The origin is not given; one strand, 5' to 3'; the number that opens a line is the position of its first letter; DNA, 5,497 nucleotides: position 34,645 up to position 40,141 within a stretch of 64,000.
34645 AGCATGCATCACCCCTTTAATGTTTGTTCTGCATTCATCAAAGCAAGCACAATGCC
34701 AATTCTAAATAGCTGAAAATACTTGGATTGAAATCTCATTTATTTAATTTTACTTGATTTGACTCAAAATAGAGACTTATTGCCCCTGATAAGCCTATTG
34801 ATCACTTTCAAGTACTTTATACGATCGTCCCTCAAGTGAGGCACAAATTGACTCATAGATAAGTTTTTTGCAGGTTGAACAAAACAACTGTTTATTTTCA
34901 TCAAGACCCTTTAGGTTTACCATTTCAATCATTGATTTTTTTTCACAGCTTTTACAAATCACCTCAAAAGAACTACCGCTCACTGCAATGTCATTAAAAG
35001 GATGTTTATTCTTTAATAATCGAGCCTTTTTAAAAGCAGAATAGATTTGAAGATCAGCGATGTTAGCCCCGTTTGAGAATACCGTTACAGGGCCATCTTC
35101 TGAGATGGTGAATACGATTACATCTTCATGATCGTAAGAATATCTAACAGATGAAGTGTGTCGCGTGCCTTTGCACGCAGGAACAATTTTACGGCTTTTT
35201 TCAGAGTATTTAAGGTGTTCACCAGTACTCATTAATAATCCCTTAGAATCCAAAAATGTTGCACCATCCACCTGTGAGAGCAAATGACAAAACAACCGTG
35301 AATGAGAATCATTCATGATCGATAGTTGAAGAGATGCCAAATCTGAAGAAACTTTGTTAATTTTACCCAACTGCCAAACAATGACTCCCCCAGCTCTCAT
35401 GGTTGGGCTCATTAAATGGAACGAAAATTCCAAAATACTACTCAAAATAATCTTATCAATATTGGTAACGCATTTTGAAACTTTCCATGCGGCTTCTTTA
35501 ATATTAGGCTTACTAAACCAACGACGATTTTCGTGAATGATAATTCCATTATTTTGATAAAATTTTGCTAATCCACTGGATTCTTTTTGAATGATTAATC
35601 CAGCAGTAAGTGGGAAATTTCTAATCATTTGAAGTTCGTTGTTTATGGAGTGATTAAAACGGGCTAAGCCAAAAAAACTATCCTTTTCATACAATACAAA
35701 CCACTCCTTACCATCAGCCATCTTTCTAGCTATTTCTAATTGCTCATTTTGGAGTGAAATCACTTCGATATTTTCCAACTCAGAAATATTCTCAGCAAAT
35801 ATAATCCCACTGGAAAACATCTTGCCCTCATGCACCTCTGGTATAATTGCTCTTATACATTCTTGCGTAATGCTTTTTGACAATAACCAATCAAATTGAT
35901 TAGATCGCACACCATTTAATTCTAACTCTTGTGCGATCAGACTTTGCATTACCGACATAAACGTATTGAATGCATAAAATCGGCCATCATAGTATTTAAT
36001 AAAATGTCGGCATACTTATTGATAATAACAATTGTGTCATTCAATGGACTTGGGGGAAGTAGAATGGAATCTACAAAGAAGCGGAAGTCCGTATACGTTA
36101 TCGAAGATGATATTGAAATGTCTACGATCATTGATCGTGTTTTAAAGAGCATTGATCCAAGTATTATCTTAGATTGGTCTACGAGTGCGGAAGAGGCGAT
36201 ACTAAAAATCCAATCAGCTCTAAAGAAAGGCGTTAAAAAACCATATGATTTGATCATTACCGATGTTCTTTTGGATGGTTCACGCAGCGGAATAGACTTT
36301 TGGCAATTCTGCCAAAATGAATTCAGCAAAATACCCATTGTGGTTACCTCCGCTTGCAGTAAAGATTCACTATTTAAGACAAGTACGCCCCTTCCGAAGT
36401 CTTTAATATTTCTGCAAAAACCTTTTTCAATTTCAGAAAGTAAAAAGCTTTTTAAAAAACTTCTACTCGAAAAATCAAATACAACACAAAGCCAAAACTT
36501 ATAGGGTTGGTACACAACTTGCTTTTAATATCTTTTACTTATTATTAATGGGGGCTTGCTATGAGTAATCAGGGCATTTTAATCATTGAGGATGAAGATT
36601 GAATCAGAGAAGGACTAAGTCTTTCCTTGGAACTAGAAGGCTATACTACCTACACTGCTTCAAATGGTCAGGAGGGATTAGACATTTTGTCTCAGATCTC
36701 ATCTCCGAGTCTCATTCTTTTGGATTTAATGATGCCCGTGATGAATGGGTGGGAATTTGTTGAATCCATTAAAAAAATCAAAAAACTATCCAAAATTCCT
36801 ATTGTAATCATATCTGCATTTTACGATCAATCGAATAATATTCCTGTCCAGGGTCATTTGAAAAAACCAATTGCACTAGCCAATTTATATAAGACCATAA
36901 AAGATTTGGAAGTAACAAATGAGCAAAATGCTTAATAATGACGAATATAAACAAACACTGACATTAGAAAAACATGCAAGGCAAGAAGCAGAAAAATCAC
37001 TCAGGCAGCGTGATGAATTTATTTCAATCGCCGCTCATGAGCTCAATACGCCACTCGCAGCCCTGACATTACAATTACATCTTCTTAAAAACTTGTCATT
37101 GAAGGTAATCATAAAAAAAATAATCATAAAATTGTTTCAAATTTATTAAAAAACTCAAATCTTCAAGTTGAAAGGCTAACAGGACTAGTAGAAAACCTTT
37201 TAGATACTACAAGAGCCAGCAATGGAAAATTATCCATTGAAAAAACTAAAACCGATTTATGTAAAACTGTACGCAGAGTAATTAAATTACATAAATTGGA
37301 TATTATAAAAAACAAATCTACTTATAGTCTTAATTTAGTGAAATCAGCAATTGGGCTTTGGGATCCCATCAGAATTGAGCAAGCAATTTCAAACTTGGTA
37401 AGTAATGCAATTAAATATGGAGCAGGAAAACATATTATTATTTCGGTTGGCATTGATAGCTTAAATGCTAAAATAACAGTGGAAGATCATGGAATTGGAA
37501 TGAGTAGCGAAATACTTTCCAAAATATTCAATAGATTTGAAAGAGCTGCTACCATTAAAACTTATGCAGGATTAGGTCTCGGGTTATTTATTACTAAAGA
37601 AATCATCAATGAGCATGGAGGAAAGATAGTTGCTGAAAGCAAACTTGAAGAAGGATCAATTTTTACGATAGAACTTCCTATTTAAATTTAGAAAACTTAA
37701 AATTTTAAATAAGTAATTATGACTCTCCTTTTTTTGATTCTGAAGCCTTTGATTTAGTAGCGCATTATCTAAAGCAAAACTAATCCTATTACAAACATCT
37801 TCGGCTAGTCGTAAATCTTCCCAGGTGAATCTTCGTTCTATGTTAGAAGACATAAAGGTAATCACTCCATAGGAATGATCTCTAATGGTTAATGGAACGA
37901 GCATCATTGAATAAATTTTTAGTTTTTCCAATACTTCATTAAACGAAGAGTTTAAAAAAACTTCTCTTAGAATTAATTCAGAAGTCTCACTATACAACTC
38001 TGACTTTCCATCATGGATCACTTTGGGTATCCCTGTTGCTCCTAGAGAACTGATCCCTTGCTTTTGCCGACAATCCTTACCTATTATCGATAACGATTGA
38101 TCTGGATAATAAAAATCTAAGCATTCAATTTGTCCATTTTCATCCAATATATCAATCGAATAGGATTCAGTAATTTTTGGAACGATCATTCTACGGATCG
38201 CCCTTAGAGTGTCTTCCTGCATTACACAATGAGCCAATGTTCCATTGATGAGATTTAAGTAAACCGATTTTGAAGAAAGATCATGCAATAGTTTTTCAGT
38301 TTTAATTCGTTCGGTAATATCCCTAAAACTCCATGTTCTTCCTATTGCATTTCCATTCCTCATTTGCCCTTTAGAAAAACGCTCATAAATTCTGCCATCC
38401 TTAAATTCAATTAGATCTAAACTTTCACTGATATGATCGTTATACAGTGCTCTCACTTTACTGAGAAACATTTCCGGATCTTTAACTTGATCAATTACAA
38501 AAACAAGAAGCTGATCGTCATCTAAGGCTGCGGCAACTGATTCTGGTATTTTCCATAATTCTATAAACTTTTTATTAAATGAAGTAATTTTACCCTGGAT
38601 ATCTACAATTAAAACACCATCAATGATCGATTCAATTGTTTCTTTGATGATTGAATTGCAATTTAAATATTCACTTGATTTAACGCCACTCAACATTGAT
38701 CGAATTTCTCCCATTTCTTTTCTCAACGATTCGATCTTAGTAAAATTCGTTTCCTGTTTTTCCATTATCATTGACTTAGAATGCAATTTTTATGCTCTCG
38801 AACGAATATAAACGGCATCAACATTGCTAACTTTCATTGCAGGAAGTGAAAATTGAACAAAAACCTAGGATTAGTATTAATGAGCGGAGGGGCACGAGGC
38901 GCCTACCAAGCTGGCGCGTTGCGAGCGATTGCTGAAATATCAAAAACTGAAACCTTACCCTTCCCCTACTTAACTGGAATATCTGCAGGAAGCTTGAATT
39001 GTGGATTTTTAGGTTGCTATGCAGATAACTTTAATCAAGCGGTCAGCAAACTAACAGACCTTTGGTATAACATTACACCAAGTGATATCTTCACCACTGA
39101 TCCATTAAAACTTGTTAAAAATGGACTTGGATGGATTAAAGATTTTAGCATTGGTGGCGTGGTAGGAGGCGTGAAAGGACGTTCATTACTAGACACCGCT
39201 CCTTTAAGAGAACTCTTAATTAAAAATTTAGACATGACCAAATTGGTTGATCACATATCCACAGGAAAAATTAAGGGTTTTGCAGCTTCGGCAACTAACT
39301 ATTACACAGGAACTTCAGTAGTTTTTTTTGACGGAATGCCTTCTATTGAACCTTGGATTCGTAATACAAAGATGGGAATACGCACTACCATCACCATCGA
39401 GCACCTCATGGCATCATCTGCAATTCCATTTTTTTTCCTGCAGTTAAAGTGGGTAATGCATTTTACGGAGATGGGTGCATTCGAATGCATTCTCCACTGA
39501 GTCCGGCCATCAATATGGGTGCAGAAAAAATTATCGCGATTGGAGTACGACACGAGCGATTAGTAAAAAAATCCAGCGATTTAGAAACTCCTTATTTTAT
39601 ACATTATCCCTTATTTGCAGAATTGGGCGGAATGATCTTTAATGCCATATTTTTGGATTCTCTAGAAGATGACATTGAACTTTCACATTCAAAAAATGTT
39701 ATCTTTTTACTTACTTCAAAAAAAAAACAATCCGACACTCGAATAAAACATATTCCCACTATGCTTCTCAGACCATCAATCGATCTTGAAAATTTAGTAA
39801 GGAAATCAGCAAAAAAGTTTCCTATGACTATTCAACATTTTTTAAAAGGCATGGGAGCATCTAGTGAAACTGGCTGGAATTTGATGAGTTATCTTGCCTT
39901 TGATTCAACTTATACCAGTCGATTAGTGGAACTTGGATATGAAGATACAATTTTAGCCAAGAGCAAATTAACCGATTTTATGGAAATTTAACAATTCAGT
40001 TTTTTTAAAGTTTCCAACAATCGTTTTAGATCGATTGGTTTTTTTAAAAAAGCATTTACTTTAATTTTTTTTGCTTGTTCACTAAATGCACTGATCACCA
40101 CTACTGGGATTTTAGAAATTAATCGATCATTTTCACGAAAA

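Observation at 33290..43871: Cluster of sigma-54 (-24/-12) promoters in front of at least seven transcription units of a signalling/effector island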

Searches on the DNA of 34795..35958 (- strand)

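Call 78: search_rna_families(sources=[L022, L008, L021, L020], threshold=gathering)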
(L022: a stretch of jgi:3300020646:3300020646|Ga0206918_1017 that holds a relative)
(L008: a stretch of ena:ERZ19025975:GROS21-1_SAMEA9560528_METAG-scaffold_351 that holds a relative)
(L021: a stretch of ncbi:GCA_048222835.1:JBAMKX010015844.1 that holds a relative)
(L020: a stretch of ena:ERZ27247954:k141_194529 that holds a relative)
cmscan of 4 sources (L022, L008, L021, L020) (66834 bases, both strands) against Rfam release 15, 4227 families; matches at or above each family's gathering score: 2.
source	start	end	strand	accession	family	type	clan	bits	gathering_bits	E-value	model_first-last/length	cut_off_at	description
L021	154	227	+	RF00005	tRNA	Gene; tRNA;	CL00001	64.2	29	1.3e-11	1-71/71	no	tRNA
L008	6893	7041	+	RF02003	group-II-D1D4-4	Intron;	CL00102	52.4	49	1.1e-08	1-138/138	no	Group II catalytic intron D1-D4-4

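Call 86: search_rna_families(source=L022, start=4050, end=4900, threshold=evalue, max_evalue=10, show_alignments=1)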
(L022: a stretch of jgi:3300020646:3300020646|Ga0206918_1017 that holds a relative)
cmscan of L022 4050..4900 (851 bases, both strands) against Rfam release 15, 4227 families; matches with E-value up to 10: 1.
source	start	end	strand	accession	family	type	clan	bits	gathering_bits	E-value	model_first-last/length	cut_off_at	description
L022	4148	4297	+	RF02003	group-II-D1D4-4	Intron;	CL00102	47.5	49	2.7e-09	1-138/138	no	Group II catalytic intron D1-D4-4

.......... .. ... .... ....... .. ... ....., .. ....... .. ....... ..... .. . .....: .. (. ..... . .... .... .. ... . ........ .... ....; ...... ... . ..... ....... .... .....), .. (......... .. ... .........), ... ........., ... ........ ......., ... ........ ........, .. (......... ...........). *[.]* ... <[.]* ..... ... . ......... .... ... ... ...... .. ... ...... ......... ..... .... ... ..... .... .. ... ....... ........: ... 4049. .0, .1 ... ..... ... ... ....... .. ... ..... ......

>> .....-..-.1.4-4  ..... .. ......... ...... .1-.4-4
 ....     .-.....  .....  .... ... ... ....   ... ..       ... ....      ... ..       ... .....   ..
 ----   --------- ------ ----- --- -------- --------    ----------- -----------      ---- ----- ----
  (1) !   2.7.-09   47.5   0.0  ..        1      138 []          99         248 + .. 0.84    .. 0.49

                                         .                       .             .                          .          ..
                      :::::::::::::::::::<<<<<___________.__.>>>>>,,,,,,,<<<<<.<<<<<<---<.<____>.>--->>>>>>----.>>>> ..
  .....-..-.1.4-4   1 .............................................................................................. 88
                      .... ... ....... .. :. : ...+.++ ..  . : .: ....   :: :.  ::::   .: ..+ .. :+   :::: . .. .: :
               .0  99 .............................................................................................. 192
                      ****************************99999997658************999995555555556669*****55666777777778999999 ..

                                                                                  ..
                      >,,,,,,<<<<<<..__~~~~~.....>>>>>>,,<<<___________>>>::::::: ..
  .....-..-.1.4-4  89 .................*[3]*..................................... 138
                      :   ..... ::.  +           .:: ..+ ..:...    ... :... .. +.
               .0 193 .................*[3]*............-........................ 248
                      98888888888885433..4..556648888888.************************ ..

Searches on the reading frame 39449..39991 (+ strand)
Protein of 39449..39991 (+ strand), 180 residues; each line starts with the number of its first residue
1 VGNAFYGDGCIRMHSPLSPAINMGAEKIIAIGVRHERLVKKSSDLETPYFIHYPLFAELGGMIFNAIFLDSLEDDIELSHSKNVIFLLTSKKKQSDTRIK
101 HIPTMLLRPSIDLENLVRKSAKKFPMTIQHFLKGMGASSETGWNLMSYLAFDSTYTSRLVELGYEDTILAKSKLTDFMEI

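Call 9: search_protein_families(library=pfam, proteins=[window:39449-39991:+])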
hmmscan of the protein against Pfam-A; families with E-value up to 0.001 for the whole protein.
window:39449-39991:+ (180 aa): 0 families

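Call 83: search_protein_families(library=pfam, proteins=[window:39449-39991:+], max_evalue=5)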
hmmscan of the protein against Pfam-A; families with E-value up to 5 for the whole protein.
window:39449-39991:+ (180 aa): 0 families
